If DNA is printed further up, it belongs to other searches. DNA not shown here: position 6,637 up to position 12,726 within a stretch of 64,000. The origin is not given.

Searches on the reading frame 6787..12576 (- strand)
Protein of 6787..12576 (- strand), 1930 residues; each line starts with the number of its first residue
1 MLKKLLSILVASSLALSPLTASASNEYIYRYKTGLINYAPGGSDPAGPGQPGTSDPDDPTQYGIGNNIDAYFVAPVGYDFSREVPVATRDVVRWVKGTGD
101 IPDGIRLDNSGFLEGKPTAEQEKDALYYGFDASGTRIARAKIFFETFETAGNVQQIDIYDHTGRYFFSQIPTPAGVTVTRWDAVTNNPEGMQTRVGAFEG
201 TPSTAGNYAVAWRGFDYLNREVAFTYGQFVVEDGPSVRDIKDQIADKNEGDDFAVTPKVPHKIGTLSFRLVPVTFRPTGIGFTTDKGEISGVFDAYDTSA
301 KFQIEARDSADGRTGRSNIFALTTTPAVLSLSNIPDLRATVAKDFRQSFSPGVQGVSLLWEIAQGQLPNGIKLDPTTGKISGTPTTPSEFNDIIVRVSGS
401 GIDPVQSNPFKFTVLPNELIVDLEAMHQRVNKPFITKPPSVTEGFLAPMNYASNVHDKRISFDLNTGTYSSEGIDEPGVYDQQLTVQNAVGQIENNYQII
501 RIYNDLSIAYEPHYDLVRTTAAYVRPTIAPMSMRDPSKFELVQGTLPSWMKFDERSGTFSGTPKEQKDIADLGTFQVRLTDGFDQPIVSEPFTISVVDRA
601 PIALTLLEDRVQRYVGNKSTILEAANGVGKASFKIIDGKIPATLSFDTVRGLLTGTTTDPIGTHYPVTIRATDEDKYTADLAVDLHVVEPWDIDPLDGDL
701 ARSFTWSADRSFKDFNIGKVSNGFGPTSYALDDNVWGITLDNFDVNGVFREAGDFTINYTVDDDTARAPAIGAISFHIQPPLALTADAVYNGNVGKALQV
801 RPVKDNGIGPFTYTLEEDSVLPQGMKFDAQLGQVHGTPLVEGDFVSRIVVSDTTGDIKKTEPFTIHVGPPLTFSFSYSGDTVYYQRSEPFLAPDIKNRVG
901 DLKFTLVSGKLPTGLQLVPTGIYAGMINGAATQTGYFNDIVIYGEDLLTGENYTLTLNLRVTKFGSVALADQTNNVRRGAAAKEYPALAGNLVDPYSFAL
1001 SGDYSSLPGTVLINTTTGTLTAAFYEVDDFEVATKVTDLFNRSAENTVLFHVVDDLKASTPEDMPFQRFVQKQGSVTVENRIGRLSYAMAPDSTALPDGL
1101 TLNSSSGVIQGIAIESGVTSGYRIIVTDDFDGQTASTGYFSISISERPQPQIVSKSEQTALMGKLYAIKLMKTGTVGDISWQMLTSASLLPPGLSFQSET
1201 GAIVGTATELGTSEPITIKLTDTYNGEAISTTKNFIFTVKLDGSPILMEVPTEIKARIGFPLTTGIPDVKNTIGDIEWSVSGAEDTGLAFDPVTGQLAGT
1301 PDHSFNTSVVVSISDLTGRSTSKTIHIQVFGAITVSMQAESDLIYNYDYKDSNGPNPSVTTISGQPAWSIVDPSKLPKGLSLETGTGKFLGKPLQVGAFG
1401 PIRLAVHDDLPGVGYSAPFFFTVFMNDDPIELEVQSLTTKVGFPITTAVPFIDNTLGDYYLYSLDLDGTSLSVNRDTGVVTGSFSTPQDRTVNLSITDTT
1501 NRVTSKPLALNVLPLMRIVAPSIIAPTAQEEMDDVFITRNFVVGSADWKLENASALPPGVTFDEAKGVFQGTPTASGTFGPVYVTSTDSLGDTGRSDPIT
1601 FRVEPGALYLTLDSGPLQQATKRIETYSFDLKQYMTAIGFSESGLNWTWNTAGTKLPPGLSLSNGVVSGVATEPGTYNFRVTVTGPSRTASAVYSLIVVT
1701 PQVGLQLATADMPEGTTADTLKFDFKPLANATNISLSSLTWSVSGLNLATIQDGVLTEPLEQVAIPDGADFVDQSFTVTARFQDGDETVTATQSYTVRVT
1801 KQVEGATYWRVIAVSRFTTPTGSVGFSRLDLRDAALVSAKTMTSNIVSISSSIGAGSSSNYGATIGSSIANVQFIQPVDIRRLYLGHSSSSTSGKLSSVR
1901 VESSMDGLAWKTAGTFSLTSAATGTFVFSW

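Call 21: search_protein_families(library=pfam, proteins=[window:6787-12576:-], max_evalue=0.01)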
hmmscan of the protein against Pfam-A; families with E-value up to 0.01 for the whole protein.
window:6787-12576:- (1930 aa): 2 families
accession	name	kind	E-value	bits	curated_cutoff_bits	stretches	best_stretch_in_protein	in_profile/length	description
PF05345.18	He_PIG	-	4.2e-71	235.9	24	8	1617-1698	9-95/96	Putative Ig domain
PF24908.1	Ig_SIBA-E_2nd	-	0.0037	17.8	27.8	0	813-855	37-77/117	Integrin beta-like protein A-E, second Ig-like domain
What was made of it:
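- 6784..12576 (-): Giant secreted He_PIG (Ig-like repeat) protein, 1930 aa, divergent to the array. It is a recurrent neighbour; a functional link is inferred, not shown. Pfam He_PIG, 8 stretches, E 4e-71 (call 21).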
